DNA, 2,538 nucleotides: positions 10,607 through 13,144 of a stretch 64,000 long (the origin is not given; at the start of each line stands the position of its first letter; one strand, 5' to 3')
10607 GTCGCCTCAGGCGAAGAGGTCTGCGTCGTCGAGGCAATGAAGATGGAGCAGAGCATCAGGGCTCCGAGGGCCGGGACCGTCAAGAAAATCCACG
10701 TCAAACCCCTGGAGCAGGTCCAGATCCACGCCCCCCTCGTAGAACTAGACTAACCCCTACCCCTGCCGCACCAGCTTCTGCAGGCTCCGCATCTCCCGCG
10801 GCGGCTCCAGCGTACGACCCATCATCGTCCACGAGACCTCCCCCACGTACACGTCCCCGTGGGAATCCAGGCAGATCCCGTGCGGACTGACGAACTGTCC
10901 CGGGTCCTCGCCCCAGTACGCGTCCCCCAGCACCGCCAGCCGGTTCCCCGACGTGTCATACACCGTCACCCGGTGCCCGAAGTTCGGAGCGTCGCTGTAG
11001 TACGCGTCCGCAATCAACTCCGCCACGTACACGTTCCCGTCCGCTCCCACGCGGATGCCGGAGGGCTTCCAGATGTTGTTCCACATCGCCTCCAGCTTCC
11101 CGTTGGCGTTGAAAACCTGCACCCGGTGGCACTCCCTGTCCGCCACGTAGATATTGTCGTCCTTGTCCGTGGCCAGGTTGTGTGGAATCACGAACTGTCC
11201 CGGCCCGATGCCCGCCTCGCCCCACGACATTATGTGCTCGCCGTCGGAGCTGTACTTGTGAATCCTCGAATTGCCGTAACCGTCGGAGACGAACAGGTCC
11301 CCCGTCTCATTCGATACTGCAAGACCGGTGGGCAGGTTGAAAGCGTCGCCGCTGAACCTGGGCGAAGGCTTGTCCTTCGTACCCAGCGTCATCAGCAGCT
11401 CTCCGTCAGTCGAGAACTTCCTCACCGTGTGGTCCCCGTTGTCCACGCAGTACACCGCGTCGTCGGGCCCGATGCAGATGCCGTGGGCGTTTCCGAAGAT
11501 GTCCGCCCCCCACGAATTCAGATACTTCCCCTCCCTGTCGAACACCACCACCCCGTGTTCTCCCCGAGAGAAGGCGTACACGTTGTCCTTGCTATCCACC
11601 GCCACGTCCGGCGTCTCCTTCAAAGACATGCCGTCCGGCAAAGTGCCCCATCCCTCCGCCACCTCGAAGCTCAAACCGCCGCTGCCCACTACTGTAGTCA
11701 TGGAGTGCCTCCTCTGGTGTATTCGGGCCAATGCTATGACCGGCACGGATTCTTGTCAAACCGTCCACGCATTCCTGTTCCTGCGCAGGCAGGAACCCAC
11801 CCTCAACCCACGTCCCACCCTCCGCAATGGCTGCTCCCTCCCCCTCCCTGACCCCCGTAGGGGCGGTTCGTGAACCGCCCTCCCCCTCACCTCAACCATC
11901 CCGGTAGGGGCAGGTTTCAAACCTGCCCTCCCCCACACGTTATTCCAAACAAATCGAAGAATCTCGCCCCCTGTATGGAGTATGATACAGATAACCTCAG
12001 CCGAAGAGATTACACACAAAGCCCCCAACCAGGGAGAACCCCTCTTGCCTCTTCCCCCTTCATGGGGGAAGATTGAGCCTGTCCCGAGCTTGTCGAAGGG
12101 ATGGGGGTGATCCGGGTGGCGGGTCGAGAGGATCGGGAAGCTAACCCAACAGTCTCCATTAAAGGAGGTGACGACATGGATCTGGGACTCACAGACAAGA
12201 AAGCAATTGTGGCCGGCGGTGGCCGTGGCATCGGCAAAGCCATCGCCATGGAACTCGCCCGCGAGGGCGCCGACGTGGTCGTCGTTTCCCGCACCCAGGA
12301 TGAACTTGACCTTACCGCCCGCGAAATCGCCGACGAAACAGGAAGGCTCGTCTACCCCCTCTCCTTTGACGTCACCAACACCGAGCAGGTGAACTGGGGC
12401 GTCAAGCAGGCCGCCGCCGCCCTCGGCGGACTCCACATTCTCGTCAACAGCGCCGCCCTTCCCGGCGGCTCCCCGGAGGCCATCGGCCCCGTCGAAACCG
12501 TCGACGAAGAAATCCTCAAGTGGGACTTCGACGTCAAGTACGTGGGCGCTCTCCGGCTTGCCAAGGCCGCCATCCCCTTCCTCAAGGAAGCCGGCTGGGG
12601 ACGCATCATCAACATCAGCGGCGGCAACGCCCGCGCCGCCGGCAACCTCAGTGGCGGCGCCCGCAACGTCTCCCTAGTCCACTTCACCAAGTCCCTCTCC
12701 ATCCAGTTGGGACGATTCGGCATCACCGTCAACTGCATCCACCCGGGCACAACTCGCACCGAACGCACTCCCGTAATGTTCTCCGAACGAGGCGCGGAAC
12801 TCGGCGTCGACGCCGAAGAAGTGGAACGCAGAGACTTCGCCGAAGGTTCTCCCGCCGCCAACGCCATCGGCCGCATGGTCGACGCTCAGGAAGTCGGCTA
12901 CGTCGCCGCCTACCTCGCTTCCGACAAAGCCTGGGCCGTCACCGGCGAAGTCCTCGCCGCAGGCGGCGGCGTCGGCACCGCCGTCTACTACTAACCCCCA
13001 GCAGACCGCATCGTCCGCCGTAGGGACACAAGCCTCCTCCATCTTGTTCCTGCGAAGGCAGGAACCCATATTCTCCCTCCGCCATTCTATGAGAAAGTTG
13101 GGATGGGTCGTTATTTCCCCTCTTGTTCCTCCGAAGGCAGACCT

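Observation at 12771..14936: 224-bp direct duplication of the SDR gene 3' end brackets a 1.7-kb lower-G+C insertion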

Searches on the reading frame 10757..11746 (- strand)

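Call 6: search_protein_families(library=pfam, proteins=[window:10757-11746:-], max_evalue=0.01)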
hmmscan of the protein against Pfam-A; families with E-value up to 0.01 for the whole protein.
window:10757-11746:- (329 aa): 7 families
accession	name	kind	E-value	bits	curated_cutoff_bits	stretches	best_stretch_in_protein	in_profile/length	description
PF01436.27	NHL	-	1.1e-26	92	20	4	186-212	2-28/28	NHL repeat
PF06739.17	SBBP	-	2.1e-08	34.4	20.5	0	186-202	13-29/38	Beta-propeller repeat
PF08450.18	SGL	-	1.9e-07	31.4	26.3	0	134-222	131-220/246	SMP-30/Gluconolactonase/LRE-like region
PF24684.1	Vgb_lyase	-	7.1e-06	25.5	50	1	89-244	143-283/290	Virginiamycin B lyase family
PF17170.10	DUF5128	-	9.6e-05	22.1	22.9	1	149-217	54-123/321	6-bladed beta-propeller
PF22701.2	Mala_s_1-like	-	0.0001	22.6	27.5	0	47-105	92-149/195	Mal s 1 allergenic protein-like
PF25021.1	TEN_NHL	-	0.0011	18.4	27.1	0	219-243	323-347/357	Teneurin NHL domain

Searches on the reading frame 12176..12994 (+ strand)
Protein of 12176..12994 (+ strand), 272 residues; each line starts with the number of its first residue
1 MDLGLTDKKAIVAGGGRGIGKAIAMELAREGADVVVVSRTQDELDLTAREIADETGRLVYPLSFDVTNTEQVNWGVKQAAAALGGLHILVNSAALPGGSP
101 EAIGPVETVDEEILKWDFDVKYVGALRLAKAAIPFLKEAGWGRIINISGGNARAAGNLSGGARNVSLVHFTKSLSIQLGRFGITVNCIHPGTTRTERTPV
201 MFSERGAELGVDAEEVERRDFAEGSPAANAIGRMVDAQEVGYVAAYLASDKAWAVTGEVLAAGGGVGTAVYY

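Call 6: search_protein_families(library=pfam, proteins=[window:12176-12994:+], max_evalue=0.01)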
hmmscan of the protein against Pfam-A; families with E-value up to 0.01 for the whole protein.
window:12176-12994:+ (272 aa): 5 families
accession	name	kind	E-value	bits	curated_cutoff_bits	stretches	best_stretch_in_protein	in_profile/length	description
PF13561.12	adh_short_C2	-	1.6e-40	139.6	27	1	17-266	6-235/236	Enoyl-(Acyl carrier protein) reductase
PF00106.31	adh_short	-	1e-36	126.7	26.6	1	8-198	1-187/195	short chain dehydrogenase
PF08659.16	KR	-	4.4e-06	27.2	22.6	1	11-131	4-122/180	KR domain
PF23441.1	SDR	-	0.00023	21.1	27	1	13-266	13-255/258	SDR-like rossmann domain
PF13241.12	NAD_binding_7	-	0.00053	21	22.1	1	5-94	5-93/104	Putative NAD(P)-binding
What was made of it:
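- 12176..12994 (+): Intact short-chain dehydrogenase/reductase (SDR) gene, 272 aa. Pfam adh_short_C2 1.6e-40 and adh_short 1e-36 (call 6).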

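Call 8: search_protein_families(library=ncbifam, proteins=[window:12176-12994:+], max_evalue=0.1)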
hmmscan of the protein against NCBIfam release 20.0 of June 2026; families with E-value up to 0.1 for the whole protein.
window:12176-12994:+ (272 aa): 245 families (the best 25 are shown)
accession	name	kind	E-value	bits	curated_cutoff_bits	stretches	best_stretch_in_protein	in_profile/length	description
NF005559.1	PRK07231.1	subfamily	7e-42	143.6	215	1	5-266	2-247/249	glucose 1-dehydrogenase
NF009466.0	PRK12826.1-2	subfamily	4.7e-40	137.6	222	1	7-266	3-244/248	3-oxoacyl-ACP reductase FabG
NF005909.0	PRK07890.1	subfamily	2e-39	135.4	258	1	4-265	4-256/260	short chain dehydrogenase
NF004198.0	PRK05653.1-3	equivalog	5.1e-39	134.2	296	1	5-266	5-246/248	3-oxoacyl-ACP reductase FabG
TIGR01963.1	PHB_DH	subfamily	9.1e-38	130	307.05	1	8-265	2-251/255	3-hydroxybutyrate dehydrogenase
NF004779.0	PRK06125.1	subfamily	1.2e-37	129.8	261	1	1-267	1-254/259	short-chain dehydrogenase/reductase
NF009093.0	PRK12429.1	subfamily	3.8e-36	124.7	258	1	5-265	3-255/259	3-hydroxybutyrate dehydrogenase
TIGR03971.1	SDR_subfam_1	subfamily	1.6e-34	119.4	300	1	5-265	1-267/271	mycofactocin-coupled SDR family oxidoreductase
NF004791.0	PRK06138.1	equivalog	4.2e-33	114.7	312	1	5-266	3-249/252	SDR family oxidoreductase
NF005853.0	PRK07774.1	equivalog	6e-33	114.3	303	1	5-265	4-245/250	SDR family oxidoreductase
NF005095.0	PRK06523.1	subfamily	1.5e-32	113.1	231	1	3-265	6-256/261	oxidoreductase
NF005873.0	PRK07814.1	equivalog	1.3e-31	110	346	1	5-267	8-252/263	SDR family oxidoreductase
NF005681.0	PRK07478.1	subfamily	2.1e-31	109.2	267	1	5-267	4-250/254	SDR family oxidoreductase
NF009464.0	PRK12824.1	subfamily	3.2e-31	108.9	269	1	8-266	3-242/245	3-oxoacyl-ACP reductase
NF052558.1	MBtsdlDhBudC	equivalog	3.5e-31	108.7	270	1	6-267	2-242/250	meso-2,3-butanediol dehydrogenase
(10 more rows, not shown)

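Call 11: find_related_loci(query=window:12176-12994:+, collection=genome_contigs, flank=8000)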
Query window:12176-12994:+ (272 aa) in genome_contigs; peptide patterns used: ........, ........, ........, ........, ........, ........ (x = any residue, [..] = any of these).
599 stretches matched a pattern (row limit reached: there are more); 273 encode a relative of the query (tblastn E <= 1e-3); the best 80 are kept; 80 distinct loci.
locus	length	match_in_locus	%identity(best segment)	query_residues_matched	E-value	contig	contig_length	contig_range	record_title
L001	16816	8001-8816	94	1-272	2e-170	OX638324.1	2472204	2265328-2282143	MAG: uncultured Dehalococcoidia bacterium isolate 3cc91b85-964c-4eee-822c-8c355d828f5f genome assembly, chromosome: 1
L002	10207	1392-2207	93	1-272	2e-169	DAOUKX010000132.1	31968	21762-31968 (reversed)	MAG TPA_asm: Dehalococcoidia bacterium isolate S8_365 366290, whole genome shotgun sequence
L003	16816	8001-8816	93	1-272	1e-169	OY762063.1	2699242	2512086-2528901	MAG: Dehalococcoidia bacterium isolate 5405c63e-44e1-4988-9b68-fe709a885d54 genome assembly, chromosome: 1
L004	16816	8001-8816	93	1-272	7e-169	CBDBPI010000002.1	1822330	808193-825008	MAG: Dehalococcoidia bacterium isolate 10daed5f-1fdc-4a8a-833a-0f530d489894 genome assembly, contig: contig_2, whole gen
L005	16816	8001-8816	92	1-272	5e-164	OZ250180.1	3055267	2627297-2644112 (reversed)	MAG: Dehalococcoidia bacterium isolate 83759f26-b041-4e0e-ab00-00081dda6eed genome assembly, chromosome: 1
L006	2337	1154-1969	89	1-272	4e-171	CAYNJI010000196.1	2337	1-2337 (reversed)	MAG TPA_asm: uncultured Dehalococcoidia bacterium isolate SRP144767_co2_130 genome assembly, contig: NODE_64398_length_2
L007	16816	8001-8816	89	1-272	3e-153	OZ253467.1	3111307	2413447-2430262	MAG: Dehalococcoidia bacterium isolate 6fb9eebd-b222-4681-b7e3-abaa52723ab8 genome assembly, chromosome: 1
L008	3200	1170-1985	69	1-272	3e-125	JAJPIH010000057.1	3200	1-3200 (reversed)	MAG: Alphaproteobacteria bacterium isolate Centralia_MAG_3 k107_14115652, whole genome shotgun sequence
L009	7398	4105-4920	69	1-272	1e-121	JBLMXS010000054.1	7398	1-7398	MAG: Thiohalocapsa sp. isolate MAG250 PRJNA957066_bin31_renamed_53, whole genome shotgun sequence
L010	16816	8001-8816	69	1-272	3e-120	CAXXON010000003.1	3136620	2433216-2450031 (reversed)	MAG: Dehalococcoidia bacterium isolate 68d30e11-8926-419a-9d87-ffe9a26ece92 genome assembly, contig: contig_3, whole gen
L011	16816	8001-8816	68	1-272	1e-119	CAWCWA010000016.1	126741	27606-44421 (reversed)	MAG: uncultured Alphaproteobacteria bacterium isolate MFD04944.bin.2.117 genome assembly, contig: contig_51763, whole ge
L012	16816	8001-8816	67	1-272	4e-119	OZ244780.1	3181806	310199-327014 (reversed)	MAG: Dehalococcoidia bacterium isolate 5f96cbe3-438d-44fc-9d38-e394ee4f63dc genome assembly, chromosome: 1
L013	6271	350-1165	68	1-272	4e-119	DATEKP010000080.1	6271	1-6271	MAG TPA_asm: Stellaceae bacterium isolate SMAG_U8893 k141_1915254, whole genome shotgun sequence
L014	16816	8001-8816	68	1-272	1e-118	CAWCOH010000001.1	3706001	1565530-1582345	MAG: uncultured Alphaproteobacteria bacterium isolate MFD04944.bin.2.63 genome assembly, contig: contig_24645, whole gen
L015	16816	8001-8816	66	1-272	2e-118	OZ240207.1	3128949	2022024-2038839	MAG: Dehalococcoidia bacterium isolate 3f106f04-5a50-46dd-94d3-5b382f65daaf genome assembly, chromosome: 1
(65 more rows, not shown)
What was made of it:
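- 12176..12994 (+): Full-length orthologues at 89-94% aa identity in 8 Dehalococcoidia genomes (call 11).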

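Call 51: find_encoding_contigs(protein=window:12176-12994:+, flank=8000)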
Protein window:12176-12994:+ (272 aa): no gene with exactly this product is on record in the collection.

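Call 78: find_related_loci(query=window:12176-12994:+, collection=metagenome_contigs, flank=6000)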
Query window:12176-12994:+ (272 aa) in metagenome_contigs; peptide patterns used: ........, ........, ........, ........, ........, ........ (x = any residue, [..] = any of these).
600 stretches matched a pattern (row limit reached: there are more); 235 encode a relative of the query (tblastn E <= 1e-3); the best 80 are kept; 80 distinct loci.
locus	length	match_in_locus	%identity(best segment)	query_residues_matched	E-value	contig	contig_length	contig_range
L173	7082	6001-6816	69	1-272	2e-122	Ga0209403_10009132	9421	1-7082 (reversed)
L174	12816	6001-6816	69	1-272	1e-121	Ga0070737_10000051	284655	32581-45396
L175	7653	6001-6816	68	1-272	9e-121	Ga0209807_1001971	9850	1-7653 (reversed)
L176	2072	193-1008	68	1-272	2e-127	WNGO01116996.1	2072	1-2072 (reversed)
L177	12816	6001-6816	68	1-272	9e-120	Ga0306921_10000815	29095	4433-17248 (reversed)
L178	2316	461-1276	68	1-272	7e-125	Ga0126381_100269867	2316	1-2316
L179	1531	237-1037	67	1-272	1e-125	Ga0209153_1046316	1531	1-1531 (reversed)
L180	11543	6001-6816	65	1-272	3e-115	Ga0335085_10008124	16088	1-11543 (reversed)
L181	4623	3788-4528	67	1-247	2e-107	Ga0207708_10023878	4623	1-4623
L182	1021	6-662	68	54-272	6e-106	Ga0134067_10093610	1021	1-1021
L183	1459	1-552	77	89-272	9e-98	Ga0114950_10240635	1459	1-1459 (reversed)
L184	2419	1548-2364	71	1-272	1e-100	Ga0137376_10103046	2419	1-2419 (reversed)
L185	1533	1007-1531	69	1-175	2e-76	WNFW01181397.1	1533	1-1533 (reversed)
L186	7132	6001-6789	47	1-271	3e-66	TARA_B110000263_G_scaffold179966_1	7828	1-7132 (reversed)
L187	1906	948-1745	47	1-272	1e-64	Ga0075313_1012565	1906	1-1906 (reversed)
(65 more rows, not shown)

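Call 88: search_protein_families(library=pfam, proteins=[L003:8911-10422:-], max_evalue=0.00001)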
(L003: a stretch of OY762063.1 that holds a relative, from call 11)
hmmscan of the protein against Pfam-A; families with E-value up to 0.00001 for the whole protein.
L003:8911-10422:- (503 aa): 1 family
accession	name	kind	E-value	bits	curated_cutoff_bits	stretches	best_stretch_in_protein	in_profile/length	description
PF00078.32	RVT_1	-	1.3e-12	48.3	29.6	1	152-302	55-192/205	Reverse transcriptase (RNA-dependent DNA polymerase)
